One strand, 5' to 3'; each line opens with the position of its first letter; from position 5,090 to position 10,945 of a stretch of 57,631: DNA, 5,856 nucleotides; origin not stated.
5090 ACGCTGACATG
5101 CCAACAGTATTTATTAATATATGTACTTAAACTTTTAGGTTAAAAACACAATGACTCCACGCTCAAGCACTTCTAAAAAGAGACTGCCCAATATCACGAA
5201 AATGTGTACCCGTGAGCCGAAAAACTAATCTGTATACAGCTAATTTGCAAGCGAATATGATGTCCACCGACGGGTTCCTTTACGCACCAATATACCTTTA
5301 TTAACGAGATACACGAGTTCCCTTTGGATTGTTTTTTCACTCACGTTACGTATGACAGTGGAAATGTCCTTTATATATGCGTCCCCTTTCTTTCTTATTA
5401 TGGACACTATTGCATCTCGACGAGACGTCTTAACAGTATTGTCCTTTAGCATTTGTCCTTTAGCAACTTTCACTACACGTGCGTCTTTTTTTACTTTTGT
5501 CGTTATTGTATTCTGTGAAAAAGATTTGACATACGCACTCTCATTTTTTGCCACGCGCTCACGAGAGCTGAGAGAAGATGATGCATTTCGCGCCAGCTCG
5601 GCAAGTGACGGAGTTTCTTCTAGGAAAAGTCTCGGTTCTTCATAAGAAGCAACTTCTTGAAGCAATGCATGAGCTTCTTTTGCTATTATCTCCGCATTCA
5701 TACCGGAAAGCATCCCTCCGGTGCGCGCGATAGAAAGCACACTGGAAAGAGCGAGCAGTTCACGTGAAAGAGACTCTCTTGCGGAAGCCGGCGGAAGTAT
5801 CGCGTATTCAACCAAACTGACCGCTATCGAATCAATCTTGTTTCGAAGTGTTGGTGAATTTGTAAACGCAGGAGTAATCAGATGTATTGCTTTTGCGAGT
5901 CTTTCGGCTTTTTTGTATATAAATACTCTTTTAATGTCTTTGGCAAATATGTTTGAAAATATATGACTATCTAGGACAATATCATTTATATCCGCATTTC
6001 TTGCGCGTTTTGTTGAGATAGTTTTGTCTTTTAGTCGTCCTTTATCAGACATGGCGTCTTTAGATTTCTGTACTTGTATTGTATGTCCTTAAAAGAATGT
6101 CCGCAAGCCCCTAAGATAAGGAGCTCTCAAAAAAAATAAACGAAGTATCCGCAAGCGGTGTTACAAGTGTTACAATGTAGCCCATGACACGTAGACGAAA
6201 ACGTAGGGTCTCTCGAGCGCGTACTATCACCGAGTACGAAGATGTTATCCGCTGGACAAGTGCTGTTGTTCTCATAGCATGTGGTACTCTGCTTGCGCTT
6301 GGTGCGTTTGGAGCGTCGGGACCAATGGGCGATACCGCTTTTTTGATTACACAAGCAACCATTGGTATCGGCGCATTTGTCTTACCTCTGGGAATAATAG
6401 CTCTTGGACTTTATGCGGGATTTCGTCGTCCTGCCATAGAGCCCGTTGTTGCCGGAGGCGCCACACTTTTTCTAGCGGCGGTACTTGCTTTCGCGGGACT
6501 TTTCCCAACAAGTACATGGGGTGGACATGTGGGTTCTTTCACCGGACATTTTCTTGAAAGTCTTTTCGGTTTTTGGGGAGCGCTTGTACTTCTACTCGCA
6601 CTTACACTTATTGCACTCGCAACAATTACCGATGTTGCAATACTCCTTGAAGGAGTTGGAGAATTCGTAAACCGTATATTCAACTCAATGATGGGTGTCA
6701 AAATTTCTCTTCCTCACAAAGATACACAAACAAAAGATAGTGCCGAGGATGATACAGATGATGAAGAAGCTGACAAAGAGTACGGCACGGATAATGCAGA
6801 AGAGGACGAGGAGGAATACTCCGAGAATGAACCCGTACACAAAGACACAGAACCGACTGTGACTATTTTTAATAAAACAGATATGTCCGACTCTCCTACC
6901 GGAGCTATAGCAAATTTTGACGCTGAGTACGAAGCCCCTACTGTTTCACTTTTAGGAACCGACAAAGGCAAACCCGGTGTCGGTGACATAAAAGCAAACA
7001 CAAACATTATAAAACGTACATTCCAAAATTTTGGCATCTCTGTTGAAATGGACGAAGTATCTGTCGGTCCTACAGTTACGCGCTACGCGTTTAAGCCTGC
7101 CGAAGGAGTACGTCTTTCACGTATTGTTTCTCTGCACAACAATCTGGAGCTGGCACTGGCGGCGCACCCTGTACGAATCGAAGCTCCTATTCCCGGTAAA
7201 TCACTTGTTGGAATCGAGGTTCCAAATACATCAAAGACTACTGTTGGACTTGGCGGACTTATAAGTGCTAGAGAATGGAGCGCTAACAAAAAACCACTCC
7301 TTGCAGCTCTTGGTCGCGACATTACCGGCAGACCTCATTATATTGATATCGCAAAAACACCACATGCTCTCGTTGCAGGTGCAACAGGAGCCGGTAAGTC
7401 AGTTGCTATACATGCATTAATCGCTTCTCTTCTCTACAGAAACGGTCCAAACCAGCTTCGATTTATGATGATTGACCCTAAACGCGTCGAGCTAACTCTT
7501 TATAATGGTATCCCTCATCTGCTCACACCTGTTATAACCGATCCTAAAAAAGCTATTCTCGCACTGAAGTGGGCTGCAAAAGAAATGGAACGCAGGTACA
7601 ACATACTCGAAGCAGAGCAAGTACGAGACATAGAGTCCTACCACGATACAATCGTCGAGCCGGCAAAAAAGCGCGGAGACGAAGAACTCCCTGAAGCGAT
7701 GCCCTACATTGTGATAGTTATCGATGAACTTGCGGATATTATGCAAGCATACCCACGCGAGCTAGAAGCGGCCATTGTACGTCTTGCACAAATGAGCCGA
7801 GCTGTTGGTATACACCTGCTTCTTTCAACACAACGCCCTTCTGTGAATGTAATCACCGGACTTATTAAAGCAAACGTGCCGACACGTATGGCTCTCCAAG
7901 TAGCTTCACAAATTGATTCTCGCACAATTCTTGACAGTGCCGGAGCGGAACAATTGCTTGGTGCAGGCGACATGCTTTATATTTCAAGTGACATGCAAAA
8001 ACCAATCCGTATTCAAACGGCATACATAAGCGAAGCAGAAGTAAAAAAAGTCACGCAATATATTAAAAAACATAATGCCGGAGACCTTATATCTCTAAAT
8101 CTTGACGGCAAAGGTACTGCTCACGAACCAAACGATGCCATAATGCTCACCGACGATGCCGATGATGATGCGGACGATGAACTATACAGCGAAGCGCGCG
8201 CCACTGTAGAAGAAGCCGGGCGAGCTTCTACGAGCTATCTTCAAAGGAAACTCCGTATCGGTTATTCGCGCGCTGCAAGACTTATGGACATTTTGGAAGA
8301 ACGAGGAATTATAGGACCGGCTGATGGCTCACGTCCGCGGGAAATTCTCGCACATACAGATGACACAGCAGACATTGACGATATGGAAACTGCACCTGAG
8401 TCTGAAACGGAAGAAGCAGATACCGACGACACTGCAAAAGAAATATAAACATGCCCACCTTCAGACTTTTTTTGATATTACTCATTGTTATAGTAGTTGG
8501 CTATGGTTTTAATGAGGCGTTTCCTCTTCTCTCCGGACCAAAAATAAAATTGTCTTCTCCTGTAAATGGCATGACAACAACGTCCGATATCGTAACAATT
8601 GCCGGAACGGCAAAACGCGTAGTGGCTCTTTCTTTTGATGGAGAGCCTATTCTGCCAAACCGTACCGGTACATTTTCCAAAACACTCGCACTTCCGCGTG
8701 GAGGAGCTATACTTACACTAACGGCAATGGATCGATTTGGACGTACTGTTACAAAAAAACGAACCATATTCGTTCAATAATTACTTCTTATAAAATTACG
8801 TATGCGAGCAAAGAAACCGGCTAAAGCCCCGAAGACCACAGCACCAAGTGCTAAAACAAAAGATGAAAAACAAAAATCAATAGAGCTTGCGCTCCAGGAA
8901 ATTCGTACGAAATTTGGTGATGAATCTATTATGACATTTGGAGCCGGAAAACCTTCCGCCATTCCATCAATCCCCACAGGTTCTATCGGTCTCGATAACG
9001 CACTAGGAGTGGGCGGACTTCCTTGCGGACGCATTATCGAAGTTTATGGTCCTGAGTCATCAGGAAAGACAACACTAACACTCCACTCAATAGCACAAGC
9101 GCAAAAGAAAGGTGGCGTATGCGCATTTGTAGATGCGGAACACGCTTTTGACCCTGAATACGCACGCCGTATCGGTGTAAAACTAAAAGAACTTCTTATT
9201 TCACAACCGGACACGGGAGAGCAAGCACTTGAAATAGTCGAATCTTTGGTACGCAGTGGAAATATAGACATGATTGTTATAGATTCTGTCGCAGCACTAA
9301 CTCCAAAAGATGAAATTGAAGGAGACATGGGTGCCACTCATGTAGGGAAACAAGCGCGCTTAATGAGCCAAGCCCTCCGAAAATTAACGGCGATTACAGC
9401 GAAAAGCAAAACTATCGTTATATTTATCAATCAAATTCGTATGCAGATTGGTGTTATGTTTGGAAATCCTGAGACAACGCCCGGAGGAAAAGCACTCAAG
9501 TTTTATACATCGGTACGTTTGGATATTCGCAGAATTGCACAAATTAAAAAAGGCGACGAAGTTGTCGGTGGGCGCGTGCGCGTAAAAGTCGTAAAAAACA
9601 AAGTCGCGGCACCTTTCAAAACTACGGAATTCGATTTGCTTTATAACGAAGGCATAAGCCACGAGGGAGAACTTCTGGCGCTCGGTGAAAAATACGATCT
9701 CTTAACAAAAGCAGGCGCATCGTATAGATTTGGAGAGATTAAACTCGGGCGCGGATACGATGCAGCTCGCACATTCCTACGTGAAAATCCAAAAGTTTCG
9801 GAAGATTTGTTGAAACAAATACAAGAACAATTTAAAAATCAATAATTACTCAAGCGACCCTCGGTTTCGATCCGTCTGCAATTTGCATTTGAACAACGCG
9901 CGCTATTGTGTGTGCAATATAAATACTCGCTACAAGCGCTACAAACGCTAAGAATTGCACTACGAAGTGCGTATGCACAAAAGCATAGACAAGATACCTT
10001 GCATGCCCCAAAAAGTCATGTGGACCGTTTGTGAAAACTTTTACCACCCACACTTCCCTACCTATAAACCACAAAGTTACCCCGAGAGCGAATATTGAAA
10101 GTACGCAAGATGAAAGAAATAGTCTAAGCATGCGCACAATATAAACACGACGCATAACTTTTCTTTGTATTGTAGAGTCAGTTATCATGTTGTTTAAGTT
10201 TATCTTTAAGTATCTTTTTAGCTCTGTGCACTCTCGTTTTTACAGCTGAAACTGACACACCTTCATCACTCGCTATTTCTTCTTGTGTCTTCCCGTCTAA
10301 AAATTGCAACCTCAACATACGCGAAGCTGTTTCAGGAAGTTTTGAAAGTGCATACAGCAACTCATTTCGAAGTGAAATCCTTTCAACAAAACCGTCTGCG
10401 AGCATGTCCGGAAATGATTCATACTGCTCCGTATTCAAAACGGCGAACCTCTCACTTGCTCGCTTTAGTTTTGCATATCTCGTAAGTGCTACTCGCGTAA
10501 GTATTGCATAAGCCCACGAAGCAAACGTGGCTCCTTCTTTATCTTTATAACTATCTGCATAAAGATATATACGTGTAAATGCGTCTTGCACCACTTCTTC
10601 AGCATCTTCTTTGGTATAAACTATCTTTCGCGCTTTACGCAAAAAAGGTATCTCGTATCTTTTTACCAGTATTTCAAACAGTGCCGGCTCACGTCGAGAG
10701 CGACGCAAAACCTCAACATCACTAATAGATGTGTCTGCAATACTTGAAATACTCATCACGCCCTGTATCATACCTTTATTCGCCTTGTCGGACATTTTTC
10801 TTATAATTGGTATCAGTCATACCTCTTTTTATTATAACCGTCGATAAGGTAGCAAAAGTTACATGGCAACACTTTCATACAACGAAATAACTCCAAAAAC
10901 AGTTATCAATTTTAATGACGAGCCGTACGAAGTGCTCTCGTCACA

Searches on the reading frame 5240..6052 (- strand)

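Call 76: search_protein_families(library=pfam, proteins=[window:5240-6052:-], max_evalue=0.0001)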
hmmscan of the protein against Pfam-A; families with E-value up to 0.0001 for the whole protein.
window:5240-6052:- (270 aa): 1 family
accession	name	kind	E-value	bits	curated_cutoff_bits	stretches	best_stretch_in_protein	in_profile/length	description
PF08220.18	HTH_DeoR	-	4e-05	23.7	21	1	211-257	1-46/57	DeoR-like helix-turn-helix domain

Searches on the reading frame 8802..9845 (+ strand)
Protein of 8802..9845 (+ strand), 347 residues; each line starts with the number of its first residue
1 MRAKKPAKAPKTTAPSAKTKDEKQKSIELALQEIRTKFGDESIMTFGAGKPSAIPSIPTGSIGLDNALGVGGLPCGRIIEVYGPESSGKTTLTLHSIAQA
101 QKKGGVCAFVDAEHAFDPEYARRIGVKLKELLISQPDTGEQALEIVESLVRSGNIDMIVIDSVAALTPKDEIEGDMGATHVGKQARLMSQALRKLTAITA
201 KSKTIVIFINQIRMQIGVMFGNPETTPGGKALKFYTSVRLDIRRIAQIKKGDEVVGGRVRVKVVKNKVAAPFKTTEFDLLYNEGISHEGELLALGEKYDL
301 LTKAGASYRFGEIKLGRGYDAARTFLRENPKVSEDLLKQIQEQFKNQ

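Call 76: search_protein_families(library=pfam, proteins=[window:8802-9845:+], max_evalue=0.0001)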
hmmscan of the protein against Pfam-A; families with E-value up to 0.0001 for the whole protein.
window:8802-9845:+ (347 aa): 6 families
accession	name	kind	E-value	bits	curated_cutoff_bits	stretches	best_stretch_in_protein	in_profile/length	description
PF00154.27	RecA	-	1.9e-133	444.2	27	1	25-286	1-262/262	recA bacterial DNA recombination protein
PF21096.2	RecA_C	-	3.9e-12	46.5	27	1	289-344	1-56/57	RecA C-terminal domain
PF08423.17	Rad51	-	4.5e-11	42.9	22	1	54-244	5-211/244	Rad51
PF06745.19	ATPase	-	8.5e-08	32.3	26.6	1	57-114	1-58/231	KaiC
PF01637.24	ATPase_2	-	2.8e-06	27.7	33.2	1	78-216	22-123/225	ATPase domain predominantly from Archaea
PF13191.12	AAA_16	-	8.4e-05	23.6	32.6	0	65-211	13-140/167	AAA ATPase domain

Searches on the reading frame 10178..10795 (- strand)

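Call 76: search_protein_families(library=pfam, proteins=[window:10178-10795:-], max_evalue=0.0001)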
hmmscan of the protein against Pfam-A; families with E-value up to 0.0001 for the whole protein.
window:10178-10795:- (205 aa): 3 families
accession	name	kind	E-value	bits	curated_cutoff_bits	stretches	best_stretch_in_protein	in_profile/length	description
PF08281.18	Sigma70_r4_2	-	1.7e-14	53.6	25.7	1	144-195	2-53/54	Sigma-70, region 4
PF04542.20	Sigma70_r2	-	4.5e-11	42.8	24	1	43-112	1-70/71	Sigma-70 region 2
PF04545.22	Sigma70_r4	-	3.1e-08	33.4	24.1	1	149-196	1-48/50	Sigma-70, region 4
